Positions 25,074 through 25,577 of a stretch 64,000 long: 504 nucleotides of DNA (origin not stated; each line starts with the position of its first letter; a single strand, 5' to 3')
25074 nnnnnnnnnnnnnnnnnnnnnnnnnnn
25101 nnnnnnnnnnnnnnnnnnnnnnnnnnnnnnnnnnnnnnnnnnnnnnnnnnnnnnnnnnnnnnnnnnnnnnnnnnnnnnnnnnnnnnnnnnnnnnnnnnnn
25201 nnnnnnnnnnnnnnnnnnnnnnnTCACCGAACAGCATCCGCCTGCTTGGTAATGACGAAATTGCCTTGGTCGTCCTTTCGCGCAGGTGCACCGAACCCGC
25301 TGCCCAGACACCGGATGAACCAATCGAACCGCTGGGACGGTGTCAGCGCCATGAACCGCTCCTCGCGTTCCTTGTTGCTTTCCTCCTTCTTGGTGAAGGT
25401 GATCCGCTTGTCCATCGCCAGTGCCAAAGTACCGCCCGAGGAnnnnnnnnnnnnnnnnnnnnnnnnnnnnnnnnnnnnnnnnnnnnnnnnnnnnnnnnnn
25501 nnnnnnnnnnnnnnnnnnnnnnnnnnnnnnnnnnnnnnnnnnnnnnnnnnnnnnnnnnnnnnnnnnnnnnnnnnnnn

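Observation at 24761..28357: Translationally coupled ABC-ATPase(N-terminal extension)/8-TM membrane protein pair followed by overlapping small-ORF/NTase pair: uncharacterised module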

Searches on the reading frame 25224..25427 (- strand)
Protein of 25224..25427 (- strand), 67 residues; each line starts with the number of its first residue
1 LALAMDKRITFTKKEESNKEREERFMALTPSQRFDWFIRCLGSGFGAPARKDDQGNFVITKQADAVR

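Call 3: search_protein_families(library=pfam, proteins=[window:25224-25427:-], max_evalue=0.1)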
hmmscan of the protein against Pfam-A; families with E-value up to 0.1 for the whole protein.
window:25224-25427:- (67 aa): 0 families

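Call 4: search_protein_families(library=ncbifam, proteins=[window:25224-25427:-], max_evalue=0.1)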
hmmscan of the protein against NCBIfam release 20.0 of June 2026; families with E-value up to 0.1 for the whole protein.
window:25224-25427:- (67 aa): 0 families

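Call 5: search_protein_families(library=padloc, proteins=[window:25224-25427:-], max_evalue=0.1)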
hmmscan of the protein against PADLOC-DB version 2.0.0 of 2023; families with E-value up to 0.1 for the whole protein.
window:25224-25427:- (67 aa): 0 families

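Call 45: search_dna_similar(query=window:25224-25427:-, collection=plasmids, mode=protein, max_evalue=0.01, max_rows=20)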
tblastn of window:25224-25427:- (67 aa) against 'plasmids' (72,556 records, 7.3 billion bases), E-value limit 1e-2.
No match.

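Call 53: find_related_loci(query=window:25227-25415:-, collection=metagenome_contigs, flank=3000)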
Query seq(63 aa) (63 aa) in metagenome_contigs; peptide patterns used: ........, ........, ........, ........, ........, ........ (x = any residue, [..] = any of these).
225 stretches matched a pattern; 3 encode a relative of the query (tblastn E <= 1e-3); 3 distinct loci.
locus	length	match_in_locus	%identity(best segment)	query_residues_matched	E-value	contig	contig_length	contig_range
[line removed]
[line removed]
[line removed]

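Call 78: search_protein_families(library=phrogs, proteins=[window:25224-25427:-, L031:225-401:+, L031:398-871:+], max_evalue=0.01)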
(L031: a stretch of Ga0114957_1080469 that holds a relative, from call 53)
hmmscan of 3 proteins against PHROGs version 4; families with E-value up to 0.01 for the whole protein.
window:25224-25427:- (67 aa): 0 families

L031:225-401:+ (58 aa): 0 families

L031:398-871:+ (157 aa): 1 family
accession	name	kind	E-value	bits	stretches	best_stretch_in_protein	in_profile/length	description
phrog_12854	-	unknown function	9.6e-05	23.1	1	8-153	9-129/137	-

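Call 79: search_protein_families(library=pfam, proteins=[L031:225-401:+, L031:398-871:+], max_evalue=0.1)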
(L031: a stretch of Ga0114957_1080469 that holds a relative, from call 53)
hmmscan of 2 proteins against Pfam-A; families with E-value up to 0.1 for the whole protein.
L031:225-401:+ (58 aa): 0 families

L031:398-871:+ (157 aa): 3 families
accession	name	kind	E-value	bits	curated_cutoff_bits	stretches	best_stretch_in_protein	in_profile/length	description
PF19502.5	DUF6036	-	7e-06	26.4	23.6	1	16-150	15-117/164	Nucleotidyltransferase of unknown function (DUF6036)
PF09970.15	DUF2204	-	9.9e-05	22.5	20.3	1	7-55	3-52/181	Nucleotidyl transferase of unknown function (DUF2204)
PF08843.17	AbiEii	-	0.00054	20.4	22.5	1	16-136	8-145/238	Nucleotidyl transferase AbiEii toxin, Type IV TA system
